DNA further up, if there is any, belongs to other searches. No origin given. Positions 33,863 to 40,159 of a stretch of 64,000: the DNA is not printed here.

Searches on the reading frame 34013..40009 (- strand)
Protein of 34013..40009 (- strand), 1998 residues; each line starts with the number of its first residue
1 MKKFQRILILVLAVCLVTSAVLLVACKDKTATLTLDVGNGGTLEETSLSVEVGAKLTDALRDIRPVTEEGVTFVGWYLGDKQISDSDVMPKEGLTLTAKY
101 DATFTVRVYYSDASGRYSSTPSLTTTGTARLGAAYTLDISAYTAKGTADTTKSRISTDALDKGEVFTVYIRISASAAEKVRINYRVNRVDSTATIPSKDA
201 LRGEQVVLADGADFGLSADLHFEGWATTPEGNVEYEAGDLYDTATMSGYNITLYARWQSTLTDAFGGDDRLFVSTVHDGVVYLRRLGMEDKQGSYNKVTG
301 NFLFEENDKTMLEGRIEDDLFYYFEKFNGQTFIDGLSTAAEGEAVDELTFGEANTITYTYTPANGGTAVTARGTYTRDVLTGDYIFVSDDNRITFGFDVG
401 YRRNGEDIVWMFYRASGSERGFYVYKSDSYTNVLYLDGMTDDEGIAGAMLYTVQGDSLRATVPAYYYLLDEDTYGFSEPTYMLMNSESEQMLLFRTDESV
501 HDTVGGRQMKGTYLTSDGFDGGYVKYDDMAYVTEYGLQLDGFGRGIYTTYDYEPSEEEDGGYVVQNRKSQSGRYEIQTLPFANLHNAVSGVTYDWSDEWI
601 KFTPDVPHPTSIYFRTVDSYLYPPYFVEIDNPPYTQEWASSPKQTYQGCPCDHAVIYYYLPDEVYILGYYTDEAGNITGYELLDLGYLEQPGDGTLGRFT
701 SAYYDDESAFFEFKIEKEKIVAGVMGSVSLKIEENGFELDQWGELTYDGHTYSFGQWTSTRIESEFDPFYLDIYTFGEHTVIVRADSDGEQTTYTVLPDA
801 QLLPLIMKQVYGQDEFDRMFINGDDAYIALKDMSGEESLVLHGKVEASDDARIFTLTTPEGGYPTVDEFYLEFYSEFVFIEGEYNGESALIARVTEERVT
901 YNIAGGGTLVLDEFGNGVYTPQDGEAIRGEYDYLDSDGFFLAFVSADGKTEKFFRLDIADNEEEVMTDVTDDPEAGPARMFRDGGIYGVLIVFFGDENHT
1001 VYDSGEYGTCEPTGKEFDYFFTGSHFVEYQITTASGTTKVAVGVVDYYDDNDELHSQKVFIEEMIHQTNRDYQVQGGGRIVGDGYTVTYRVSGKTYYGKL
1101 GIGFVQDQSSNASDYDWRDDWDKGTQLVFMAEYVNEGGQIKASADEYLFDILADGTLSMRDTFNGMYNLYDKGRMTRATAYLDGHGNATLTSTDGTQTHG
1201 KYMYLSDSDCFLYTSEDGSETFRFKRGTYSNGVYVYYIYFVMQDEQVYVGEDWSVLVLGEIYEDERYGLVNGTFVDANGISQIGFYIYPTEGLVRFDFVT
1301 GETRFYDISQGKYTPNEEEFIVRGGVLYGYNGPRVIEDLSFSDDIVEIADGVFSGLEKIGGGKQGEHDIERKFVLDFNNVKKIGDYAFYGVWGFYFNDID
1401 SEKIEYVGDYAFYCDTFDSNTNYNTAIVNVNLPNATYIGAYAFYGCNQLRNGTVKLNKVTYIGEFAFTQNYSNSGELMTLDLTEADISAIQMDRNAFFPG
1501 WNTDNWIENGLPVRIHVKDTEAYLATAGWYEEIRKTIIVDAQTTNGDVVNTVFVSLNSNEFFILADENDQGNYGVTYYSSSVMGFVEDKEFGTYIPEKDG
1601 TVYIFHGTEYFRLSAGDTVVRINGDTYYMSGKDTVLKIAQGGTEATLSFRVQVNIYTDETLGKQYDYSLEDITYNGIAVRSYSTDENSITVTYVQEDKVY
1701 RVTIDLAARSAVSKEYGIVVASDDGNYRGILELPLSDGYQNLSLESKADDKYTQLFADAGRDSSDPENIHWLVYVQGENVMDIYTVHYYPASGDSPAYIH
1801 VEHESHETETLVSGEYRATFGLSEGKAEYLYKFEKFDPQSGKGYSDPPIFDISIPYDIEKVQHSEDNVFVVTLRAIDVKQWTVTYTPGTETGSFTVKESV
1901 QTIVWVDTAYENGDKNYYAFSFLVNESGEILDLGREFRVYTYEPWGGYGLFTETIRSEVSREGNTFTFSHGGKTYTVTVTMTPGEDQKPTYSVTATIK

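Call 5: search_protein_families(library=pfam, proteins=[window:34013-40009:-], max_evalue=0.001)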
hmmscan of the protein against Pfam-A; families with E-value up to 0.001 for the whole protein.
window:34013-40009:- (1998 aa): 2 families
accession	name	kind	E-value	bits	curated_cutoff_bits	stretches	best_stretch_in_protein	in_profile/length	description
PF13306.12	LRR_5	-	1.8e-10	41.2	27.7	1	1418-1470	4-56/127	BspA type Leucine rich repeat region (6 copies)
PF09479.16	Flg_new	-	3.3e-05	24.4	27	1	34-99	4-65/65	Listeria-Bacteroides repeat domain (List_Bact_rpt)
